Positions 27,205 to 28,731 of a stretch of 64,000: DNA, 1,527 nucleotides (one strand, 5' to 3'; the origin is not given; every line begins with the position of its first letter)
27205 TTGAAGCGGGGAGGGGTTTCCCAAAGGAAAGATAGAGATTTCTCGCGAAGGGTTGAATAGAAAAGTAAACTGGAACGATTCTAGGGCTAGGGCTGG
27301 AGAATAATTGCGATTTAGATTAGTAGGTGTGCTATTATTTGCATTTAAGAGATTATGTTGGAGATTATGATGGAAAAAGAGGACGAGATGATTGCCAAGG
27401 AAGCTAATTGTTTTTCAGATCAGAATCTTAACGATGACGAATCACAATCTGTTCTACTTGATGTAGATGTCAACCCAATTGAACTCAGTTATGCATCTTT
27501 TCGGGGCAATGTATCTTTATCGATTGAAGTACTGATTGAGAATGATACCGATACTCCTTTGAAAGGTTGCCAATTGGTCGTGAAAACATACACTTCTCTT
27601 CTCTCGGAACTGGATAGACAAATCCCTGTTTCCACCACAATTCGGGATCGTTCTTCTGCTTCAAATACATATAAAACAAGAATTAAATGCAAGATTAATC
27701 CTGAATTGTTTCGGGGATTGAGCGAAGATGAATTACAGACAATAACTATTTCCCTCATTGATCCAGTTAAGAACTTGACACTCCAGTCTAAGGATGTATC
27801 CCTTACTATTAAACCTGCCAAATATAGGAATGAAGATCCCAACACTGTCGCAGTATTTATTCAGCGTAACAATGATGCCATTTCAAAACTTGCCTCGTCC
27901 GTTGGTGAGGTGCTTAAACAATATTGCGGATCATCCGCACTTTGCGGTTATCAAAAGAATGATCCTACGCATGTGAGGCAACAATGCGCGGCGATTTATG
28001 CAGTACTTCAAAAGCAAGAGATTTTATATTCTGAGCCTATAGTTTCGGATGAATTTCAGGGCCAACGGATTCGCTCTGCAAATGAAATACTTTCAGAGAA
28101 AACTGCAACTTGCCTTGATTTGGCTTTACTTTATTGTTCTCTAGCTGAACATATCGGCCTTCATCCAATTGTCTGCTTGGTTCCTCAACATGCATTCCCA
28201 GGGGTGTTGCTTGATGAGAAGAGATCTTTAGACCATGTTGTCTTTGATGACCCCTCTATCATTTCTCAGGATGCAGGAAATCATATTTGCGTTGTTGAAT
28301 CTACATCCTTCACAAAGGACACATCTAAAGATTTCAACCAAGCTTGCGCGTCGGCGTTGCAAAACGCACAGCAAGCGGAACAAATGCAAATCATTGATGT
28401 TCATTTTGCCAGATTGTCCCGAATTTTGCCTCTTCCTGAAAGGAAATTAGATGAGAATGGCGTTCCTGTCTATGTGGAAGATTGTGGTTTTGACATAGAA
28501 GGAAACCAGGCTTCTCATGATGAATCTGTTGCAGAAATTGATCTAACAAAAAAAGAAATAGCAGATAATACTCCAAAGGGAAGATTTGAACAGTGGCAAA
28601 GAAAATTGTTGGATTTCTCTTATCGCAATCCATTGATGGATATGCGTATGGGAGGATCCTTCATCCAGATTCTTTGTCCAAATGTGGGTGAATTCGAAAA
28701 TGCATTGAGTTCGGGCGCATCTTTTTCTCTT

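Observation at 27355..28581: Unexplained ~400-aa N-terminal extension with a transglutaminase/papain-like Cys-His(-Asp) core fused ahead of the DUF4011-helicase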

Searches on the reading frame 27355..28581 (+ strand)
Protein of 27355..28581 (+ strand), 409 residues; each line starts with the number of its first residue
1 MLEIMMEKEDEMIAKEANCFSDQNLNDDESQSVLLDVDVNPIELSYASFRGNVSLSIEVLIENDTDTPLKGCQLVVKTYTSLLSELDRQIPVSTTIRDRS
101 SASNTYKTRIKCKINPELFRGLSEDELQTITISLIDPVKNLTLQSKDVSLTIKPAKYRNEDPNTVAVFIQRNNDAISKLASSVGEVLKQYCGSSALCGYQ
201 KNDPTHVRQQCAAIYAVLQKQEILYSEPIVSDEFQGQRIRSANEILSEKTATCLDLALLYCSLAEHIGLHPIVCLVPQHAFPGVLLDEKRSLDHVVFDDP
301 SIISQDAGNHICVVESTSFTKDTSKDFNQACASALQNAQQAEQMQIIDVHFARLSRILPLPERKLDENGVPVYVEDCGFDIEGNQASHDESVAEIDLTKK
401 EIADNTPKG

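Call 5: search_protein_families(library=pfam, proteins=[window:27355-28581:+], max_evalue=1)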
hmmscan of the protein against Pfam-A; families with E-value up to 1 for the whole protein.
window:27355-28581:+ (409 aa): 3 families
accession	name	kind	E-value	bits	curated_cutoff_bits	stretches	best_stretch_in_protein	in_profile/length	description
PF21752.2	DACNG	-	0.052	13.9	27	0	189-254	46-108/208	Probable sensor domain DACNG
PF01841.26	Transglut_core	-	0.071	13.8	23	1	209-269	16-70/108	Transglutaminase-like superfamily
PF13369.12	Transglut_core2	-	0.11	12.4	23.5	1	243-281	57-95/155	Transglutaminase-like superfamily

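Call 6: search_protein_families(library=padloc, proteins=[window:27355-28581:+], max_evalue=1)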
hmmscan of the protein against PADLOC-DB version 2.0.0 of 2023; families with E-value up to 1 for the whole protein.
window:27355-28581:+ (409 aa): 0 families

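Call 7: find_homologous_proteins(query=window:27355-28581:+, max_evalue=0.001)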
Query window:27355-28581:+ (409 aa): 13 proteins with E <= 0.001 among 2903 candidates.
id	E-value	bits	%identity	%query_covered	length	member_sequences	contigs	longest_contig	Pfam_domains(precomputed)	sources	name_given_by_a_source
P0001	7.4e-23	99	34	49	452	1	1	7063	-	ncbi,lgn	-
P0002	1.1e-21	95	34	49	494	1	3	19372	PF13195.12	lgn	-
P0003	1.2e-21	95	35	49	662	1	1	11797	PF13195.12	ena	-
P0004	1.2e-20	92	33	49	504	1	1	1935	PF13195.12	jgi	jgi:hypothetical protein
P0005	1.4e-20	92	26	84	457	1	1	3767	-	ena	-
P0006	1.1e-19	89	32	49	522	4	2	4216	PF13195.12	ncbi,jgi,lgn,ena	-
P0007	1.9e-19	88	33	49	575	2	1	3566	PF13195.12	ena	-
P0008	3.8e-19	87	30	59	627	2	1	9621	PF13195.12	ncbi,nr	ncbi:MAG: DUF4011 domain-containing protein [Alteromonadaceae bacterium TMED7]|nr:MAG: DUF4011 domai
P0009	8.2e-19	86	32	49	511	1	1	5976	PF13195.12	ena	-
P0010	8.7e-19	86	33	49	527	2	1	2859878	PF13195.12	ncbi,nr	ncbi:DUF4011 domain-containing protein [Acetobacter ascendens]|nr:DUF4011 domain-containing protein 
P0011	1.5e-18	85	35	49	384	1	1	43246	-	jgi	jgi:hypothetical protein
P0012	1.4e-16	79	37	41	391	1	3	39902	-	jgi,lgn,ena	jgi:hypothetical protein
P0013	2.5e-13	68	37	28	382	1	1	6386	-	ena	-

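Call 8: search_solved_structures(query=window:27355-28581:+, max_evalue=10, show_alignments=2)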
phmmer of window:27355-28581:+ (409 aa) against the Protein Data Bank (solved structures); distinct sequences matched with E-value up to 10: 0.

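Call 13: find_homologous_proteins(query=A2, max_evalue=0.01)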
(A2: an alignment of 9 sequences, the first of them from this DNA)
Query A2 (9 sequences) (362 aa, profile of the alignment): 24 proteins with E <= 0.01 among 6556 candidates.
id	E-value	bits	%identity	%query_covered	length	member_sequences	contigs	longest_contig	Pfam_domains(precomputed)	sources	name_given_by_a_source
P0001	2.2e-154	532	34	55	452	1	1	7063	-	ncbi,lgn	-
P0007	1.1e-153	529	33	55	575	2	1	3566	PF13195.12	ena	-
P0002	8.7e-153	526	34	55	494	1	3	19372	PF13195.12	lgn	-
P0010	1.1e-150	519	33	55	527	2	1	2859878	PF13195.12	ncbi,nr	ncbi:DUF4011 domain-containing protein [Acetobacter ascendens]|nr:DUF4011 domain-containing protein 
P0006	8.5e-147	507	32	55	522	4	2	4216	PF13195.12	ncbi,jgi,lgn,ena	-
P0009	1.2e-146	506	32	55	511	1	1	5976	PF13195.12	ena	-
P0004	2.6e-143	495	33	55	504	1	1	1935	PF13195.12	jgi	jgi:hypothetical protein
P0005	3.8e-140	485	26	95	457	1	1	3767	-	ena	-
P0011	2.7e-137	475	35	55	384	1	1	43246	-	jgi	jgi:hypothetical protein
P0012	5.8e-134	465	37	46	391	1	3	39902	-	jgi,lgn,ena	jgi:hypothetical protein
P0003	2.0e-131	456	35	55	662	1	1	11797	PF13195.12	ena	-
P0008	8.6e-130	451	30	66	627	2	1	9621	PF13195.12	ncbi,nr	ncbi:MAG: DUF4011 domain-containing protein [Alteromonadaceae bacterium TMED7]|nr:MAG: DUF4011 domai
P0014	1.8e-128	446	30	66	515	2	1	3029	PF13195.12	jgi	-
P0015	9.5e-116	405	26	94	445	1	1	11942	PF13195.12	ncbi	ncbi:DUF4011 domain-containing protein, partial [Idiomarina sp.]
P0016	4.2e-108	379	33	64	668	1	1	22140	PF13195.12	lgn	-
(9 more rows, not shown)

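Call 14: search_solved_structures(query=A2, max_evalue=10, show_alignments=3)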
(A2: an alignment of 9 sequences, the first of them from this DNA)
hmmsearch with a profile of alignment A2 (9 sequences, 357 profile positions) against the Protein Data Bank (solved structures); distinct sequences matched with E-value up to 10: 0.

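Call 15: find_encoding_contigs(protein=P0011, flank=10000, max_places=3)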
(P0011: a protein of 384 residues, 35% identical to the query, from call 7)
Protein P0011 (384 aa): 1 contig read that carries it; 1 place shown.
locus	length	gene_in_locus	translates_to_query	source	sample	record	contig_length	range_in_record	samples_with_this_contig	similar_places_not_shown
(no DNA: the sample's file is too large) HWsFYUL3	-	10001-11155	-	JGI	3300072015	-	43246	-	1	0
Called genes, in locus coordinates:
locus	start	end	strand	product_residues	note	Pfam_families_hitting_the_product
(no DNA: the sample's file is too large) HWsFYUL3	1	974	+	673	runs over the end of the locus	-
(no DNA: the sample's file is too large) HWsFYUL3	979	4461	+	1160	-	-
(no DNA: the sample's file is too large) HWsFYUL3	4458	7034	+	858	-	-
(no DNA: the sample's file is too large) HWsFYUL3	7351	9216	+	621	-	PF12773:DZR (weak), PF13240:Zn_Ribbon_1 (faint), PF13248:Zn_ribbon_3 (faint), PF17032:Zn_ribbon_15 (faint)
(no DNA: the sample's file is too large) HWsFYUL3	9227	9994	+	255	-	-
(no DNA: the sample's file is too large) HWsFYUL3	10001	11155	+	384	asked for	-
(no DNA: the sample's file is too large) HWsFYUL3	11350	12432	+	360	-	-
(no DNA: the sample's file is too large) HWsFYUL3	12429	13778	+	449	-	-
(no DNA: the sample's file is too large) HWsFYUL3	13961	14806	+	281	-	-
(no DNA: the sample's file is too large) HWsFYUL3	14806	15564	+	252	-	?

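Call 16: find_encoding_contigs(protein=P0010, flank=10000, max_places=3)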
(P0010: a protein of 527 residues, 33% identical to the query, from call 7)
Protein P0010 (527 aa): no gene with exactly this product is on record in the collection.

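Call 17: find_encoding_contigs(protein=P0012, flank=10000, max_places=3)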
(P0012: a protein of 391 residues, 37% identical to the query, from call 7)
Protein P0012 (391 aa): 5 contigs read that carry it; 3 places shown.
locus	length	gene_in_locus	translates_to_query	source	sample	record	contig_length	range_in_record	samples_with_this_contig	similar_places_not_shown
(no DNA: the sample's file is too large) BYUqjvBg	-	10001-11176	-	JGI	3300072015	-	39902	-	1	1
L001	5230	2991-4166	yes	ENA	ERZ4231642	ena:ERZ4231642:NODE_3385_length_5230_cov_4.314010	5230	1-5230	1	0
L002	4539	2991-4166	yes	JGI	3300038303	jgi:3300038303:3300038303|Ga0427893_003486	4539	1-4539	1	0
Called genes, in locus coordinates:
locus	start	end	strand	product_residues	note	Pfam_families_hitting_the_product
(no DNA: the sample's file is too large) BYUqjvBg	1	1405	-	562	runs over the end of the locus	-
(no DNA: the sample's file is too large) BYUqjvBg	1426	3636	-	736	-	PF24161:CCDC39 (faint)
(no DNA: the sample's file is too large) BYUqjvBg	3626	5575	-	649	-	PF24161:CCDC39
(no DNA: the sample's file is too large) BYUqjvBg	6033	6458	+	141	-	PF20432:Xre-like-HTH, PF09722:Xre_MbcA_ParS_C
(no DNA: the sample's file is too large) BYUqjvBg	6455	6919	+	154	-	PF08808:RES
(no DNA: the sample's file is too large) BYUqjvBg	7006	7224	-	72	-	-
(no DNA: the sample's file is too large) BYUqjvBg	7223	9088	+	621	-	PF12773:DZR (weak), PF17032:Zn_ribbon_15 (faint), PF13248:Zn_ribbon_3 (weak), PF13240:Zn_Ribbon_1 (weak)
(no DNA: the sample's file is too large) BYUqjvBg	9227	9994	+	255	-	-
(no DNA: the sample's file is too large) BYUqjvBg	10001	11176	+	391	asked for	-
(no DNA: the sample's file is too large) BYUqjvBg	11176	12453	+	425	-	-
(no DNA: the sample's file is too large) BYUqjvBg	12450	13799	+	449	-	-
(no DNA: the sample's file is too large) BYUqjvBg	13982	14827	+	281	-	-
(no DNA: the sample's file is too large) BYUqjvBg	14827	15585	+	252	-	-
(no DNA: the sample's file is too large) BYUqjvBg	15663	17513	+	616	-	PF00069:Pkinase, PF07714:PK_Tyr_Ser-Thr, PF03109:ABC1 (weak), PF03781:FGE-sulfatase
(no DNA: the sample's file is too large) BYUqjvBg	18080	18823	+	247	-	-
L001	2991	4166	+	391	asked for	-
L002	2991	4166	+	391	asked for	-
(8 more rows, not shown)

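Call 18: find_encoding_contigs(protein=P0016, flank=10000, max_places=3)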
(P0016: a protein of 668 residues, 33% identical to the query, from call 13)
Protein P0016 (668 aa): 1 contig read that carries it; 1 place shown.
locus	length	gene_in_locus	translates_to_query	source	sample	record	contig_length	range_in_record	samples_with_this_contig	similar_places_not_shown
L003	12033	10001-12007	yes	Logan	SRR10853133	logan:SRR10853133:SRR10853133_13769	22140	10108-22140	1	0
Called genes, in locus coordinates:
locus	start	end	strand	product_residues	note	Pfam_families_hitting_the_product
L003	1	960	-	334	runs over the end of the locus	PF00111:Fer2, PF00970:FAD_binding_6, PF00175:NAD_binding_1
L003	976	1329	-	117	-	PF01152:Bac_globin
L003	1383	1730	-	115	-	PF00034:Cytochrom_C, PF13442:Cytochrome_CBB3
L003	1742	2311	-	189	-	PF11845:Tll0287-like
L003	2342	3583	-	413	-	PF14522:Cytochrome_C7 (faint), PF14537:Cytochrom_c3_2 (weak), PF22113:Mtrc-MtrF_II-IV_dom (faint)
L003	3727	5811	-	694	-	PF07992:Pyr_redox_2, PF13454:NAD_binding_9 (faint), PF13738:Pyr_redox_3 (weak), PF00070:Pyr_redox, PF18267:Rubredoxin_C, PF04324:Fer2_BFD (faint)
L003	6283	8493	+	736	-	PF22494:choice_anch_I, PF13449:Phytase-like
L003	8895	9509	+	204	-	PF01797:Y1_Tnp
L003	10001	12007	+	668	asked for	PF13195:DUF4011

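Call 29: predict_structure(alignment_id=A3)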
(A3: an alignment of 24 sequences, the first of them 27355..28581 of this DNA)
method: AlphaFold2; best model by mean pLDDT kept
length: 409 residues; sequences in the alignment: 24
mean_pLDDT: 71.0   pTM: 0.57
mean pLDDT of the five models: 71.0, 69.8, 69.7, 68.8, 68.7
residues with pLDDT >= 90: 88; 70-90: 151; 50-70: 91; < 50: 79
segments of 3 or more residues with pLDDT < 50: 14-30, 84-86, 231-234, 357-365, 369-409
pLDDT, mean of each block of 10 residues (from residue 1): 56 44 39 80 64 74 80 77 52 65 74 65 66 83 83 61 78 92 92 79 87 96 82 63 90 94 94 89 85 56 64 91 87 88 84 59 45 36 33 38 42
secondary structure, 60 per line:
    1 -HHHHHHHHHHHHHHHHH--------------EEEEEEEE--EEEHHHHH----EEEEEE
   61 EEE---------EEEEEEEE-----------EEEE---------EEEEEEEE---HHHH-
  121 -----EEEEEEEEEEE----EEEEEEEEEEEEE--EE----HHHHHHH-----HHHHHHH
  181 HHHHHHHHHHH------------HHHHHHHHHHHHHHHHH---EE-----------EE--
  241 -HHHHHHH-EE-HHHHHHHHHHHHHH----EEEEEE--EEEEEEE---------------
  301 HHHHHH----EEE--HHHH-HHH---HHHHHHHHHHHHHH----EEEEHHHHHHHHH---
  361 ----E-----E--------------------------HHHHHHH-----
elements in order: H2-18 E33-40 E43-45 H46-50 E55-63 E73-80 E92-95 E105-112 H116-119 E126-136 E141-153 H162-168 H174-191 H204-220 H242-248 H253-266 E271-276 E279-285 H301-306 E311-313 H316-319 H327-340 E345-348 H349-357 H398-404

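Call 32: fold_search(model_id=the predicted structure, library=pdb)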
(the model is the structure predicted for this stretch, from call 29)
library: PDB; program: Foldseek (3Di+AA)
matches with E <= 10: 1537; with E <= 0.001: 12
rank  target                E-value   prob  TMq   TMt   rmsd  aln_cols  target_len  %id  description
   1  6u4z                  2.6e-04  1.00  0.17  0.15  10.7       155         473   11  Crystal Structure of a family 76 glycoside hydrolase from a bovine Bacteroides thetaiotaomicron strain (released 2020-04-29)
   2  9fyn                  3.8e-04  1.00  0.19  0.11   5.1       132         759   11  Lacto-N-biosidase from Trueperella pyogenes (released 2024-10-09)
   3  5kwy_C                4.5e-04  1.00  0.20  0.53   6.1       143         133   17  Structure of human NPC1 middle lumenal domain bound to NPC2 (released 2016-08-24)
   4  5kwy_D                4.5e-04  1.00  0.20  0.54   6.2       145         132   19  Structure of human NPC1 middle lumenal domain bound to NPC2 (released 2016-08-24)
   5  1nep                  4.8e-04  1.00  0.22  0.62   4.9       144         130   18  Crystal Structure Analysis of the Bovine NPC2 (Niemann-Pick C2) Protein (released 2003-01-28)
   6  9uyi_A                5.4e-04  1.00  0.22  0.26   6.7       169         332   12  Cryo-EM structure of the G protein-coupled receptor 1 (GPR1) bound to chemerin and beta-arrestin 1 (Conformation 2) (released 2025-11-19)
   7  9nem_F                5.4e-04  1.00  0.19  0.42   5.7       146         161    8  Structure of Unc119-Farnesylated peptide complex (released 2025-09-03)
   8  6r4n_E                5.7e-04  1.00  0.20  0.45   5.7       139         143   13  Crystal structure of S. cerevisia Niemann-Pick type C protein NPC2 with ergosterol bound (released 2019-09-25)
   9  8j9f_B                6.0e-04  0.99  0.19  0.11  13.1       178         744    9  Structure of STG-hydrolyzing beta-glucosidase 1 (PSTG1) (released 2024-04-10)
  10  7pks_g                6.7e-04  1.00  0.22  0.11   4.8       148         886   14  Structural basis of Integrator-mediated transcription regulation (released 2021-12-08)
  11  7umo_B                7.5e-04  1.00  0.20  0.44   5.6       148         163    6  Structure of Unc119-inhibitor complex. (released 2023-07-26)
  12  4zoe_A                8.4e-04  1.00  0.19  0.12   5.1       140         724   13  Crystal Structure of beta-glucosidase from Listeria innocua (released 2016-05-18)
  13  9gkg_K                1.1e-03  1.00  0.18  0.38   5.8       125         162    7  Crystal structure of UNC119 in complex with Squarunkin A (released 2025-01-15)
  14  9gkg_E                1.2e-03  1.00  0.20  0.43   5.9       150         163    6  Crystal structure of UNC119 in complex with Squarunkin A (released 2025-01-15)
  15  9odx                  1.2e-03  1.00  0.18  0.36   5.0       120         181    9  Structure of Unc119B in complex with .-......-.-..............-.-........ (released 2025-09-03)
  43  2q3z_A                2.3e-03  0.91  0.23  0.15  15.7       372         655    9  Transglutaminase 2 undergoes large conformational change upon activation (released 2007-10-23)
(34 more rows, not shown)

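Call 52: search_protein_families(library=ncbifam, proteins=[window:27355-28581:+], max_evalue=0.01)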
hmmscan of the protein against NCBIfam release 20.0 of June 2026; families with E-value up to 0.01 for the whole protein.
window:27355-28581:+ (409 aa): 1 family
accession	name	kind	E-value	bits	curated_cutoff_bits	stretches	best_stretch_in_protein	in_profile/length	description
NF058533.1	antiphage_ProA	equivalog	4.1e-65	220.1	1500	1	45-377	1-329/1903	anti-phage protein ProA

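Call 61: search_protein_representatives(alignment_id=A2)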
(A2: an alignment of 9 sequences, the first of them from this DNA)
Query: 9 sequences, 357 profile positions. Proteins with E-value up to 0.001 (for the whole library): 7267; up to 1e-10: 4731; up to 1e-30: 2039. The best 150 are listed.
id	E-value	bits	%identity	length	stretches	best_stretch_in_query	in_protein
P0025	2.2e-147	507.0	-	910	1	8-357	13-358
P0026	1.6e-123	428.5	-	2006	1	17-355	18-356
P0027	5.9e-122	423.3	-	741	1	12-355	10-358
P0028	9.3e-118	409.5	-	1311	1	30-356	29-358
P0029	1.2e-117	409.1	-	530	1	29-357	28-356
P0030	2.3e-115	401.6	-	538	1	26-356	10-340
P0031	5.1e-108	377.5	-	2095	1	30-357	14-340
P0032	1.1e-105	369.7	-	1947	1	29-357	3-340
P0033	1.4e-105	369.4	-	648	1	28-355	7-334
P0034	4.5e-105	367.8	-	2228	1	31-357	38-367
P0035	4.6e-105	367.8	-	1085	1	29-357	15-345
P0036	2.0e-104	365.7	-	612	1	28-356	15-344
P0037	2.7e-104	365.2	-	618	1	25-357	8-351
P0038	5.7e-104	364.2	-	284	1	30-283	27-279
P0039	8.4e-104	363.6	-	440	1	31-356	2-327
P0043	2.5e-102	358.8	-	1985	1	26-356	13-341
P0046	1.0e-100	353.5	-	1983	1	30-355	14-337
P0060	1.1e-98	346.8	-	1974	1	23-356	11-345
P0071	1.3e-96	340.0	-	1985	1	32-355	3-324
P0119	3.4e-91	322.2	-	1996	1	27-357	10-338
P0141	2.7e-89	315.9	-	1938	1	34-356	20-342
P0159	7.0e-88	311.2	-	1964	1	31-356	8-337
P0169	3.6e-87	308.9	-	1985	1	32-356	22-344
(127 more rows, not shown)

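Call 71: list_cluster_members(proteins=[P0119, P0159, P0071, P0043, P0169, P0026, P0032, P0046, P0060, P0141])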
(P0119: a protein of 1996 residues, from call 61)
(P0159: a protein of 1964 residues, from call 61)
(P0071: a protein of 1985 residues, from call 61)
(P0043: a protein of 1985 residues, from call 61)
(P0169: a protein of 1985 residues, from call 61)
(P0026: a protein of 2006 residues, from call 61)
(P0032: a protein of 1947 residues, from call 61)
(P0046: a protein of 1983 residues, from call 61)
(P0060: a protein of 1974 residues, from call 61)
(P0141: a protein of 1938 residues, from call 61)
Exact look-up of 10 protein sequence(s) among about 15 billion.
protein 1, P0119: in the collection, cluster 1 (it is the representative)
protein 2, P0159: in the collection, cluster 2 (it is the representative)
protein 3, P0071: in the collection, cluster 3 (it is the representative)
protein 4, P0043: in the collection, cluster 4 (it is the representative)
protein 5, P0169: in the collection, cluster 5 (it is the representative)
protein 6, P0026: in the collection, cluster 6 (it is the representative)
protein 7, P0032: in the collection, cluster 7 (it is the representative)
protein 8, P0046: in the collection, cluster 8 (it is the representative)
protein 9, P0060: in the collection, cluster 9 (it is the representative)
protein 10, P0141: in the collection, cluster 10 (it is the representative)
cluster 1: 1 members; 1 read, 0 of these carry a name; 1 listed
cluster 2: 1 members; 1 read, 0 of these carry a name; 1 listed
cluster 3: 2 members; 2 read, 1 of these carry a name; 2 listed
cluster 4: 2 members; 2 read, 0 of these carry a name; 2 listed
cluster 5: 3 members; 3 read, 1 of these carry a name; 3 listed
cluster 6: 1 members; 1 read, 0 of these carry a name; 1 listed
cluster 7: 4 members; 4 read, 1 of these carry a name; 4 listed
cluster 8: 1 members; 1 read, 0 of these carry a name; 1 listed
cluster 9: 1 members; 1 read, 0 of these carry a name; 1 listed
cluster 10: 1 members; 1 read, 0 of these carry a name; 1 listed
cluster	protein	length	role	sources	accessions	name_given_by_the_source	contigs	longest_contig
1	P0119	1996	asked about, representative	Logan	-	-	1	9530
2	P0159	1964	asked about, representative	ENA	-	-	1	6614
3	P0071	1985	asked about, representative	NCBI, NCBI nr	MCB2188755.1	MAG: DUF3320 domain-containing protein [Deltaproteobacteria bacterium] | DUF3320 domain-containing protein [Deltaproteobacteria bacterium]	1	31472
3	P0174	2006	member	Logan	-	-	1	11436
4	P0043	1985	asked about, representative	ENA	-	-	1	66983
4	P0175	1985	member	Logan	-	-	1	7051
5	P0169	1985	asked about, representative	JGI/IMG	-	very-short-patch-repair endonuclease/DNA polymerase III delta prime subunit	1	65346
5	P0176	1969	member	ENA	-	-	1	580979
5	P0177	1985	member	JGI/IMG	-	-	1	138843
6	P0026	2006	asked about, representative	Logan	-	-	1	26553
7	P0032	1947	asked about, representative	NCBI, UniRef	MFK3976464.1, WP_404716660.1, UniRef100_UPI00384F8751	DUF4011 domain-containing protein [Shewanella vesiculosa] | DUF4011 domain-containing protein n=1 Tax=Shewanella vesiculosa TaxID=518738 ...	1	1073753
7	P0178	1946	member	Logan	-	-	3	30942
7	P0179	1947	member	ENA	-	-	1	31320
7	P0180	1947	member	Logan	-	-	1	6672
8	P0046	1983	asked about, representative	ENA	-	-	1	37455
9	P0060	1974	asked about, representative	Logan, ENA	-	-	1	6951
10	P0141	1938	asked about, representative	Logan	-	-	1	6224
